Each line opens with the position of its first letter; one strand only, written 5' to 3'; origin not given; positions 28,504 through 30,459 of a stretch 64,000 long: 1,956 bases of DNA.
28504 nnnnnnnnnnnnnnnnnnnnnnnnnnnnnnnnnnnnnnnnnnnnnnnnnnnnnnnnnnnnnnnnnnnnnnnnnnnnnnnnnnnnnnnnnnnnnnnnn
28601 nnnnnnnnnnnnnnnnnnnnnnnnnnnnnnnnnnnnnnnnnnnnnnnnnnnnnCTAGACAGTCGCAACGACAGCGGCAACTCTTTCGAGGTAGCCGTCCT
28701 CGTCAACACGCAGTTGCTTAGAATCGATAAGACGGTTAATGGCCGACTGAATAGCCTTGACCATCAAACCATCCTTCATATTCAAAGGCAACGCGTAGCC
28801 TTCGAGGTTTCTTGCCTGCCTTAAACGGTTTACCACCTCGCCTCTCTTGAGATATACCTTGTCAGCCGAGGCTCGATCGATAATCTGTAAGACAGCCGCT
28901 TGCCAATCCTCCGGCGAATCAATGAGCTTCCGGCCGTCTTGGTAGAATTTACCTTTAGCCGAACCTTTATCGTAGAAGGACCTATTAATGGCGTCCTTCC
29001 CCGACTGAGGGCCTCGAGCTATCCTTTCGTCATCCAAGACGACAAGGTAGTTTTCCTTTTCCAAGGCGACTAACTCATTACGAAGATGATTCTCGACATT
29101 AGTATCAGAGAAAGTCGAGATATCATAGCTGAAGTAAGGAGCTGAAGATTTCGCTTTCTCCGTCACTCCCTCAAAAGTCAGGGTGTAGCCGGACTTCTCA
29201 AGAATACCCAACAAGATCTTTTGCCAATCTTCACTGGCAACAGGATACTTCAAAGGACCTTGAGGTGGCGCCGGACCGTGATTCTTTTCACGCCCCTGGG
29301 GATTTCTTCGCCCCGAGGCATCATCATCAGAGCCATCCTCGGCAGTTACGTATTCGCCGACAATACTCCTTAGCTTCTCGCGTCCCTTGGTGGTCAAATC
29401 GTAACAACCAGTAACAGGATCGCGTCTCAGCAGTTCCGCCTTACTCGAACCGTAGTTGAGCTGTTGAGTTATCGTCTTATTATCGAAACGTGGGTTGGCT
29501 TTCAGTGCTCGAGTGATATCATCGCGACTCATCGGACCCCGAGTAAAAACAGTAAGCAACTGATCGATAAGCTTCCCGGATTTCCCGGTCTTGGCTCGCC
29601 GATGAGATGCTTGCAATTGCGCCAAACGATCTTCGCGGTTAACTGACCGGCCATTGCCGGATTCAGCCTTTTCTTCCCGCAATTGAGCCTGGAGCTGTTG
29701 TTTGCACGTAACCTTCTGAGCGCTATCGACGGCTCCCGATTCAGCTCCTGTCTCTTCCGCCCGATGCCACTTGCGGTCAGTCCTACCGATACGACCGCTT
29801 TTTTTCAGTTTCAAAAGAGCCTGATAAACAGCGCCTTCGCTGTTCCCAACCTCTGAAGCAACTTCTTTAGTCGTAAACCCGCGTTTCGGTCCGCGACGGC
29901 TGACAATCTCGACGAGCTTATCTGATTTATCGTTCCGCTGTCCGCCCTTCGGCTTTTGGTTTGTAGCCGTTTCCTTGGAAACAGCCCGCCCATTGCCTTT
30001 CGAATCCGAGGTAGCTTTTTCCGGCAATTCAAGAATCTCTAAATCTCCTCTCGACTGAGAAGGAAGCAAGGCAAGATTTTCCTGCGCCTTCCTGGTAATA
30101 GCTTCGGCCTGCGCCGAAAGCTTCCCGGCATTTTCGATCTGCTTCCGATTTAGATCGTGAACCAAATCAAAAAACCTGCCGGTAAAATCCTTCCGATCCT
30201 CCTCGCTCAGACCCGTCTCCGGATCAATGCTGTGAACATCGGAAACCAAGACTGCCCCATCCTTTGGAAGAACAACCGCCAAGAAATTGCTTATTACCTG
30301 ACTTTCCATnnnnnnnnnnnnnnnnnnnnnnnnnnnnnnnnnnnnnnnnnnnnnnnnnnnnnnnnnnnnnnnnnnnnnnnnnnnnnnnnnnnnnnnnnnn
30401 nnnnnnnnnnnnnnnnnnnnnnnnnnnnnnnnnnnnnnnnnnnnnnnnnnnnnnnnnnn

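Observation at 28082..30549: Cassette c: convergent GC-rich gene pair (166 aa and a 551-aa multi-winged-helix protein) inserted next to tRNA-Glu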

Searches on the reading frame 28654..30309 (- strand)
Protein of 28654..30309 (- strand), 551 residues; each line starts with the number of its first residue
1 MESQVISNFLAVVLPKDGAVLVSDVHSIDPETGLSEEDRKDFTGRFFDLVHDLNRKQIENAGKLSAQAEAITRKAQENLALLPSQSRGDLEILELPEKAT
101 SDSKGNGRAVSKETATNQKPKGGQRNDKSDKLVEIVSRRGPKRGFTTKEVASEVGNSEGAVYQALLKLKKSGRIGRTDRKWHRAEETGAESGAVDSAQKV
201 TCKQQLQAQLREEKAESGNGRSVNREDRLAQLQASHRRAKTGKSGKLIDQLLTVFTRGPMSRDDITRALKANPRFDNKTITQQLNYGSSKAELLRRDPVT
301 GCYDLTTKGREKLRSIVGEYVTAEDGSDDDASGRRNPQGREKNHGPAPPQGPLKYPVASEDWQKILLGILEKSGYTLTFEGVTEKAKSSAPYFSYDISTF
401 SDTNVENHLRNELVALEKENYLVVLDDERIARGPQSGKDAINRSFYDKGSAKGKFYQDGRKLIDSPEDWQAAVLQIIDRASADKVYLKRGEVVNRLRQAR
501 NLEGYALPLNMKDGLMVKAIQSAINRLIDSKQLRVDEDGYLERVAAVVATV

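Call 5: search_protein_families(library=pfam, proteins=[window:28654-30309:-], max_evalue=1)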
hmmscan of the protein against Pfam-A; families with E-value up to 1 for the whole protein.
window:28654-30309:- (551 aa): 4 families
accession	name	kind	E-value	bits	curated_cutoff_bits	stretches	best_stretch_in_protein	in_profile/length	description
PF03551.20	PadR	-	0.0044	17.4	27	1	155-179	28-52/75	Transcriptional regulator PadR-like family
PF01978.25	TrmB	-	0.075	13.3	25.6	1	144-179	22-57/68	Sugar-specific transcriptional regulator TrmB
PF13412.12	HTH_24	-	0.11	12.5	21.9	1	146-174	19-47/48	Winged helix-turn-helix DNA-binding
PF17778.7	BLACT_WH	-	0.17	12.3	22.8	1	160-181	24-46/46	Beta-lactamase associated winged helix domain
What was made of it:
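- On Winged-helix / wHTH fold superfamily: Best hit is PadR at 17.4 bits against a cut-off of 27 (call 5).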

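Call 7: search_protein_families(library=phrogs, proteins=[window:28654-30309:-], max_evalue=1)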
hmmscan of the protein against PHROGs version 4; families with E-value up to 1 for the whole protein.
window:28654-30309:- (551 aa): 7 families
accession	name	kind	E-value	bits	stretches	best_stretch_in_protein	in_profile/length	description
phrog_633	-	transcription regulation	0.0059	18.1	1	145-206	17-81/111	transcriptional regulator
phrog_142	-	moron, auxiliary metabolic gene and host takeover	0.016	16.3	1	132-184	17-66/116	Ren-like exclusion protein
phrog_16568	-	moron, auxiliary metabolic gene and host takeover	0.032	15.4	1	145-182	20-57/129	Ren-like exclusion protein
phrog_323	-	transcription regulation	0.043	14.4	2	61-187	29-155/319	transcriptional regulator, D5-like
phrog_1368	-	transcription regulation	0.099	13.4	1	143-181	26-65/101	transcriptional regulator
phrog_1687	-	transcription regulation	0.13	13.2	1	144-181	80-121/162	MarR family transcrition regulator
phrog_8772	-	unknown function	0.19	13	1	504-544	44-83/144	-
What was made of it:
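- There is a weak PHROG resemblance to Ren-like exclusion proteins, E = 0.016 (call 7).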

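Call 8: search_protein_families(library=padloc, proteins=[window:28654-30309:-], max_evalue=1)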
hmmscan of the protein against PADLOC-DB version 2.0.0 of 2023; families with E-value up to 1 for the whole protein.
window:28654-30309:- (551 aa): 1 family
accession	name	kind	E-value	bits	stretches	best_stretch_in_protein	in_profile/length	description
PDLC01850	CARF3--CARF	-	0.032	12.1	1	133-179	148-194/209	-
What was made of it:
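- On Known anti-phage defence / TA systems: The only PADLOC match is a CARF model at E = 0.032 on the wHTH (call 8).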

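Call 9: search_protein_families(library=ncbifam, proteins=[window:28654-30309:-], max_evalue=1)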
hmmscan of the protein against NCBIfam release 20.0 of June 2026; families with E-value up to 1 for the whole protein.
window:28654-30309:- (551 aa): 0 families

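Call 11: find_encoding_contigs(protein=window:28654-30309:-, flank=10000, max_places=10)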
Protein window:28654-30309:- (551 aa): no gene with exactly this product is on record in the collection.
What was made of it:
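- Tried and rejected: The 551-aa protein is not on record in the contig index (call 11).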

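Call 12: find_homologous_proteins(query=window:28654-30309:-)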
Query window:28654-30309:- (551 aa): 1 proteins with E <= 0.001 among 8000 candidates.
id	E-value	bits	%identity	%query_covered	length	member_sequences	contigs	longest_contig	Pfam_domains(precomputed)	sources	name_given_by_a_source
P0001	0.0e+0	1205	100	100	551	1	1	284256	-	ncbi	-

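Call 20: search_protein_representatives(protein=window:28654-30309:-)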
Query: 551 residues. Proteins with E-value up to 0.001 (for the whole library): 8; up to 1e-10: 1; up to 1e-30: 1. The best 8 are listed.
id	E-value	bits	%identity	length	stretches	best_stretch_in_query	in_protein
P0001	0.0e+00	1204.5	100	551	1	1-551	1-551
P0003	1.4e-08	50.4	30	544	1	325-495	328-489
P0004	9.7e-07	44.3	27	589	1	335-525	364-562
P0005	1.5e-06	43.7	28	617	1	346-538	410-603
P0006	6.4e-05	38.3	29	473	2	350-430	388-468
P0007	9.0e-05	37.8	29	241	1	355-538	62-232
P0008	1.7e-04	36.9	28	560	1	272-456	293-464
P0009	6.6e-04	34.9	34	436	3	143-211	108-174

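Call 23: find_homologous_proteins(query=A1, max_evalue=0.001)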
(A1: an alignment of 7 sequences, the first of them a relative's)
Query A1 (7 sequences) (551 aa, profile of the alignment): 1 proteins with E <= 0.001 among 8000 candidates.
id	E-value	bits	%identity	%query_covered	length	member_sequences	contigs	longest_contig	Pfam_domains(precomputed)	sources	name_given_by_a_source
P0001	2.9e-160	553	100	100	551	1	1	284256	-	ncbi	-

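Call 24: find_encoding_contigs(protein=P0003, flank=10000, max_places=6)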
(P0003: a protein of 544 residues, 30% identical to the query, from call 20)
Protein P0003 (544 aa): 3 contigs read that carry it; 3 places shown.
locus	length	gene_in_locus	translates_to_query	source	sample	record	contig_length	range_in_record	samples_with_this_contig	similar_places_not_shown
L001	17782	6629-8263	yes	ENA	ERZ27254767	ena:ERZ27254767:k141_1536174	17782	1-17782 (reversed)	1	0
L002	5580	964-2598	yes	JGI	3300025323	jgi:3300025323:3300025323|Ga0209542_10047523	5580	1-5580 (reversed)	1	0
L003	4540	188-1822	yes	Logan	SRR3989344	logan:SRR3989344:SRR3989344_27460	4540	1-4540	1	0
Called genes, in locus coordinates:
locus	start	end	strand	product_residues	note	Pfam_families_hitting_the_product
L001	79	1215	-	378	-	PF01368:DHH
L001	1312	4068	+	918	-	PF00133:tRNA-synt_1, PF09334:tRNA-synt_1g, PF08264:Anticodon_1, PF10458:Val_tRNA-synt_C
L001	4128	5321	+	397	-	PF00579:tRNA-synt_1b, PF22421:SYY_C-terminal, PF01479:S4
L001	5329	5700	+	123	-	PF00072:Response_reg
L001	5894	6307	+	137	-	-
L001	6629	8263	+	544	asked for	-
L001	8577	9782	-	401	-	PF13439:Glyco_transf_4, PF13579:Glyco_trans_4_4 (weak), PF00534:Glycos_transf_1, PF13692:Glyco_trans_1_4, PF20706:GT4-conflict (weak)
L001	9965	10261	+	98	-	PF09527:ATPase_gene1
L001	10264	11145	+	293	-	PF00119:ATP-synt_A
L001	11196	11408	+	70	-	PF00137:ATP-synt_C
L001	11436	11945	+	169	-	PF00430:ATP-synt_B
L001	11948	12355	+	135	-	PF00213:OSCP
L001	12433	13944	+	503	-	PF02874:ATP-synt_ab_N, PF00006:ATP-synt_ab, PF00306:ATP-synt_ab_C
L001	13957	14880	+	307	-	PF00231:ATP-synt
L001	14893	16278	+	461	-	PF02874:ATP-synt_ab_N, PF00006:ATP-synt_ab, PF22919:ATP-synt_VA_C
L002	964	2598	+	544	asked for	-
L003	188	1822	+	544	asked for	-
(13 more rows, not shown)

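Call 27: find_encoding_contigs(protein=P0004, flank=10000, max_places=4)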
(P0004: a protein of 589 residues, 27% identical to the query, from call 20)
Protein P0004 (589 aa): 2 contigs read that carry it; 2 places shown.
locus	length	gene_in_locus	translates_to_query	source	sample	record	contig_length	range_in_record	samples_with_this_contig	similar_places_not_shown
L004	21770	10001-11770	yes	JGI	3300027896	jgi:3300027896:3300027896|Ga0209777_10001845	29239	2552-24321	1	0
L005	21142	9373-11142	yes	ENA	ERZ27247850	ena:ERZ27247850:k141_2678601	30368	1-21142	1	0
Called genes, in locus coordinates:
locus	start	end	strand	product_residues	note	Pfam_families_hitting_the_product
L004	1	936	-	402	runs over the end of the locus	PF28597:T2SSF_N, PF00482:T2SSF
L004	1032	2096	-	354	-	PF00437:T2SSE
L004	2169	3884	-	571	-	PF05157:MshEN, PF00437:T2SSE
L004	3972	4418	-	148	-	PF28597:T2SSF_N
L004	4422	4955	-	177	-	-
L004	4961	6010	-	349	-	PF16410:DUF5018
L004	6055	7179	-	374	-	PF11104:PilM_2, PF14450:FtsA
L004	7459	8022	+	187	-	PF00156:Pribosyltran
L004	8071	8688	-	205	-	PF01066:CDP-OH_P_transf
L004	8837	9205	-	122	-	PF00072:Response_reg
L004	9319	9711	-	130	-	PF20393:Pro_CA_2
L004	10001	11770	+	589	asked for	-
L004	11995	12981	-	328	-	PF03161:LAGLIDADG_2 (weak), PF14528:LAGLIDADG_3 (weak)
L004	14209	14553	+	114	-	-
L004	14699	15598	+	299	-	PF05656:DUF805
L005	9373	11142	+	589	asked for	-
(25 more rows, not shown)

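Call 28: find_encoding_contigs(protein=P0005, flank=10000, max_places=4)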
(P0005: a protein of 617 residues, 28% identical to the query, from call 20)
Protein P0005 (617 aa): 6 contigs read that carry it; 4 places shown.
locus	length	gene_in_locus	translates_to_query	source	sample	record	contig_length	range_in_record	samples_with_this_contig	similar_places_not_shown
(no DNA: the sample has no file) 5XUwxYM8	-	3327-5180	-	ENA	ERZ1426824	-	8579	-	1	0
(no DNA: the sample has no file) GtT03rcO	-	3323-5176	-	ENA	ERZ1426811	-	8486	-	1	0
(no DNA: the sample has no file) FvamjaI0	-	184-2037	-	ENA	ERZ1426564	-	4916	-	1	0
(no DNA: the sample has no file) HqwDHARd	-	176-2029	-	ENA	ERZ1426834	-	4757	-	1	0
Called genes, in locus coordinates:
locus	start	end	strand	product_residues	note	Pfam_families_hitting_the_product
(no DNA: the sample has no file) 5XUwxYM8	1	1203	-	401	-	?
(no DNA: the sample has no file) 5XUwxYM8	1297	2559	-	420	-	-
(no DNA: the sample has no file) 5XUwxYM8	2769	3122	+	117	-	-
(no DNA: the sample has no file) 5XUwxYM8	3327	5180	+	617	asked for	-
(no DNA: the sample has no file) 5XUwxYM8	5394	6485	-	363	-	PF00226:DnaJ, PF27659:CHP02642 (faint), PF01556:DnaJ_C, PF00684:DnaJ_CXXCXGXG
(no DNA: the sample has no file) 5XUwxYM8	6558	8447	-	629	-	PF00012:HSP70, PF06723:MreB_Mbl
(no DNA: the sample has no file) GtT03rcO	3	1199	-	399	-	?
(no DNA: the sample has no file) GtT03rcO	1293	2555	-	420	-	-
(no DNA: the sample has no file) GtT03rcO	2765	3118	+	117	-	-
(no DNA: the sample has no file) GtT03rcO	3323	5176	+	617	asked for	-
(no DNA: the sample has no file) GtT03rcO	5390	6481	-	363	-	PF00226:DnaJ, PF27659:CHP02642 (faint), PF01556:DnaJ_C, PF00684:DnaJ_CXXCXGXG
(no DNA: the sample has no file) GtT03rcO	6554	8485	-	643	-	?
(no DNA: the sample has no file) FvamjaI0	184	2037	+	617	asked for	-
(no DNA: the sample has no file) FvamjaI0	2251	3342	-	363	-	PF00226:DnaJ, PF27659:CHP02642 (faint), PF01556:DnaJ_C, PF00684:DnaJ_CXXCXGXG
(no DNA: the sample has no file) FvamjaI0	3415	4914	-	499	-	?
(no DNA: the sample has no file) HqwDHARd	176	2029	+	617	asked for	-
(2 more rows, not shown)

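Call 33: find_encoding_contigs(protein=P0008, flank=10000, max_places=4)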
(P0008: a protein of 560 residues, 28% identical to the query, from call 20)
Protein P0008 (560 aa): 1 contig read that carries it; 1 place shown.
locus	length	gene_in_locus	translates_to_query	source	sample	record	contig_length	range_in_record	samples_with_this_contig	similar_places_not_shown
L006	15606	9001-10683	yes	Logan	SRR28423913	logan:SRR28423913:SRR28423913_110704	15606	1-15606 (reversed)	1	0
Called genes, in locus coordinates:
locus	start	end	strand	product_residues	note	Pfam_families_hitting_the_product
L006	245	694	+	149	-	PF01047:MarR, PF12802:MarR_2, PF13463:HTH_27 (weak)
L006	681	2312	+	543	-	PF25919:BSH_CusB (faint), PF25984:BSH_YknX (faint), PF25954:Beta-barrel_RND_2 (weak)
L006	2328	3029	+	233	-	PF25984:BSH_YknX (faint)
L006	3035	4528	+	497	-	PF00083:Sugar_tr (weak), PF07690:MFS_1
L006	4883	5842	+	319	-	PF00413:Peptidase_M10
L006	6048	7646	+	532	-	PF01946:Thi4 (weak), PF00070:Pyr_redox (faint), PF00890:FAD_binding_2 (weak), PF01134:GIDA (faint), PF01266:DAO (weak), PF01494:FAD_binding_3 (weak), PF01593:Amino_oxidase, PF13450:NAD_binding_8, +3 more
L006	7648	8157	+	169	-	-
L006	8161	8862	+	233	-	PF02578:Cu-oxidase_4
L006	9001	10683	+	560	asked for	-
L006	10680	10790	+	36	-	-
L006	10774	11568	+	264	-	PF13175:AAA_15 (faint), PF00005:ABC_tran, PF13304:AAA_21 (weak)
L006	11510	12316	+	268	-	PF01061:ABC2_membrane, PF12698:ABC2_membrane_3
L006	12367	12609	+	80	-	-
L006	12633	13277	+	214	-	-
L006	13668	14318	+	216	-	PF02163:Peptidase_M50 (faint)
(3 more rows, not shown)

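Call 34: find_encoding_contigs(protein=P0006, flank=10000, max_places=4)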
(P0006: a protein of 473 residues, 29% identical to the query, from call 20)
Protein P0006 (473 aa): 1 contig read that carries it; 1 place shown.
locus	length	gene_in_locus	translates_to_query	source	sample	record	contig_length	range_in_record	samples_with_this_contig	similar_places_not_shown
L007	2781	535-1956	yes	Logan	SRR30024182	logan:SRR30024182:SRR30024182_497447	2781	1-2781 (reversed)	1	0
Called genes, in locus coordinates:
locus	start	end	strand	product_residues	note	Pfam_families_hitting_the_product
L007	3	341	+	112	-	?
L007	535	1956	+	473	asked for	-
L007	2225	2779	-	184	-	?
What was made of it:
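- They sit at five unrelated housekeeping loci in Patescibacteria-like contigs (calls 24, 27, 28, 33, 34).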

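Call 42: predict_structure(alignment_id=A1)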
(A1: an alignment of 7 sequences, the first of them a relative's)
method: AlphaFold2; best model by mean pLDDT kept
length: 551 residues; sequences in the alignment: 7
mean_pLDDT: 58.2   pTM: 0.26
mean pLDDT of the five models: 58.2, 58.0, 56.3, 54.2, 53.2
residues with pLDDT >= 90: 52; 70-90: 180; 50-70: 55; < 50: 264
segments of 3 or more residues with pLDDT < 50: 1-25, 83-126, 176-262, 268-346, 436-457, 547-551
pLDDT, mean of each block of 10 residues (from residue 1): 30 31 47 70 74 78 82 78 46 34 33 29 48 68 62 76 73 48 31 29 38 39 43 42 41 43 49 37 29 34 34 33 29 34 44 83 92 87 91 88 90 85 83 57 33 43 86 89 85 79 70 84 92 88 62 34
secondary structure, 60 per line:
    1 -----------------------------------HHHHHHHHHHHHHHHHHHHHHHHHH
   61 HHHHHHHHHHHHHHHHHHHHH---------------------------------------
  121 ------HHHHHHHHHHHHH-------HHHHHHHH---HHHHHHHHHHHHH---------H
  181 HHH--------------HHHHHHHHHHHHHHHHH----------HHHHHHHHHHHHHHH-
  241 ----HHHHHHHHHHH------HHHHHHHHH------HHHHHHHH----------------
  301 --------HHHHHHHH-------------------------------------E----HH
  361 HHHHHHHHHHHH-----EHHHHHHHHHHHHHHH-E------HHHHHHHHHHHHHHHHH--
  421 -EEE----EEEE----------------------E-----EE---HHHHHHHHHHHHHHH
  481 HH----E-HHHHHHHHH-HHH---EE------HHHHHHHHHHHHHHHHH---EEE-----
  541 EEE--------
elements in order: H36-81 H127-139 H147-154 H158-170 H180-183 H198-214 H225-239 H245-255 H262-270 H277-284 H309-316 H359-372 H379-393 H402-418 E422-424 E429-432 H466-482 H489-497 H513-529 E533-535 E541-543
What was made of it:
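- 28654..30309 (-): 551-aa protein. Layout: long helix (aa 36-81), basic wHTH1 (aa ~125-190), weakly supported basic wHTH2 (aa ~240-325), acidic/Pro linker, then tandem homologous WH3 (aa ~350-436) and WH4 (aa ~458-548). AF2 (call 42).
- On Winged-helix / wHTH fold superfamily: AF2 gives H-H-H-E-E for aa 359-432 and 466-543 at pLDDT 70-92 (10-residue block means) (call 42).
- AF2 confidence is high for WH3 and WH4 and moderate for the N-terminal helix and wHTH1 (call 42).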

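Call 45: find_related_loci(query=P0001, collection=viral_contigs, flank=10000)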
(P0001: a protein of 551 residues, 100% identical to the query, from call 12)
Query P0001 (551 aa) in viral_contigs; peptide patterns used: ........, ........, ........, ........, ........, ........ (x = any residue, [..] = any of these).
6 stretches matched a pattern, but none encodes a relative of the query by tblastn (E <= 1e-3).
